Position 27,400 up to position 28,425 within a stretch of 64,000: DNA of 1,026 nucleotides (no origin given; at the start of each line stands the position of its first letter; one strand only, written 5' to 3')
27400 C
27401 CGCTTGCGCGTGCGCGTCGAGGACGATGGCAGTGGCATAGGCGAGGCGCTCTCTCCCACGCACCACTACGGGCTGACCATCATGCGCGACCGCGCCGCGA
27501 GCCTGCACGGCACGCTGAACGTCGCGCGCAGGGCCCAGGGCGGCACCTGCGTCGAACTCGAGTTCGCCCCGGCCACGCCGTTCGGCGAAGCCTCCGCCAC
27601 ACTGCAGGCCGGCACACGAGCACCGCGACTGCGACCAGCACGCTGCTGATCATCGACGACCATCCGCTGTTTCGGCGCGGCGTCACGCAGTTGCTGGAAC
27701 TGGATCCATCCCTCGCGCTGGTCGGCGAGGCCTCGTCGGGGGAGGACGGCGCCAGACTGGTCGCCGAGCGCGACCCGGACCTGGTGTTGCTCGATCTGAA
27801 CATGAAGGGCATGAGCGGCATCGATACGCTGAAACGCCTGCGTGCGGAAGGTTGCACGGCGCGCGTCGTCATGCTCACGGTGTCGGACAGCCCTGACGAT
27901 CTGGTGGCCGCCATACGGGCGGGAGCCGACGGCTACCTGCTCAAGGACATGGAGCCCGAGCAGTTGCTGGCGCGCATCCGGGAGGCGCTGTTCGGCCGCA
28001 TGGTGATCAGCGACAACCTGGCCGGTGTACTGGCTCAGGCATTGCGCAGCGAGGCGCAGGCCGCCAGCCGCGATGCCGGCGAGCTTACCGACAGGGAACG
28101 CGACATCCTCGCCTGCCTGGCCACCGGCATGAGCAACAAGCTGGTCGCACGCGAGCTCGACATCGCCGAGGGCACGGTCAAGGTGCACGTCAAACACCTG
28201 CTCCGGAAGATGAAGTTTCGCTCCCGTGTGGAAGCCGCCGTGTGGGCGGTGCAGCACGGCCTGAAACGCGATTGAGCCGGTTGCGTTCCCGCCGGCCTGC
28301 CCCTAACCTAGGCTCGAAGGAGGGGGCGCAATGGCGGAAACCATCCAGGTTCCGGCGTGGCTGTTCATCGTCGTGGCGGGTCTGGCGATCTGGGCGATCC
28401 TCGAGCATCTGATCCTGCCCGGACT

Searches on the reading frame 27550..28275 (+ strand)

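Call 8: search_protein_families(library=ncbifam, proteins=[window:27550-28275:+])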
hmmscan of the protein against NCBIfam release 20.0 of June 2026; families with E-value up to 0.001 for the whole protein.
window:27550-28275:+ (241 aa): 102 families (the best 25 are shown)
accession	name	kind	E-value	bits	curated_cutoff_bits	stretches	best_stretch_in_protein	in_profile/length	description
NF007935.0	PRK10651.1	equivalog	5e-96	320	250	1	27-236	4-213/216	two-component system response regulator NarL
NF007708.0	PRK10403.1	equivalog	4.1e-67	225.8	343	1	30-235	7-210/215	nitrate/nitrite response regulator protein NarP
NF052445.1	RespRegMctR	equivalog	4e-42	144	300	1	32-238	4-204/205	two-component system response regulator MctR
NF047785.1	respo_reg_MadR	equivalog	1.4e-40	138.9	300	1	32-238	3-208/209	MadR family response regulator transcription factor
NF011896.0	PRK15369.1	equivalog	8.9e-34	116.9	242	1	30-238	4-209/211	two component system response regulator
NF041830.1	RR_TF_ErdR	exception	3e-31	108.8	390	1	31-233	3-205/213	response regulator transcription factor ErdR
NF007018.1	PRK09483.1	equivalog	1.3e-29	103.4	280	1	32-238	4-208/217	UvrY/SirA/GacA family response regulator transcription factor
NF007685.0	PRK10360.1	equivalog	7.7e-28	97.6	258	1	31-230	3-189/196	response regulator transcription factor UhpA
NF006900.1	PRK09390.1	equivalog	2.9e-22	79.2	255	1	29-225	4-189/203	response regulator FixJ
NF007403.0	PRK09935.1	equivalog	1e-19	71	271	1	31-237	5-208/210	fimbria biosynthesis transcriptional regulator FimZ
TIGR02154.1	PhoB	equivalog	2.9e-19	69.3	296.2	1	29-147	2-120/226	phosphate regulon transcriptional regulator PhoB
NF040689.1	MtrAB_MtrA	equivalog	1.7e-18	66.8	300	1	33-202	2-169/219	MtrAB system response regulator MtrA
NF007505.1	PRK10100.1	equivalog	1e-17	64.5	250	1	78-235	44-201/204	biofilm master transcriptional regulator CsgD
TIGR01387.1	cztR_silR_copR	subfamily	1.4e-17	64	279.2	1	56-193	23-162/218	heavy metal response regulator transcription factor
NF041367.1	CheY_Halo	equivalog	5.6e-17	62.2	200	1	33-145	2-112/114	chemotaxis protein CheY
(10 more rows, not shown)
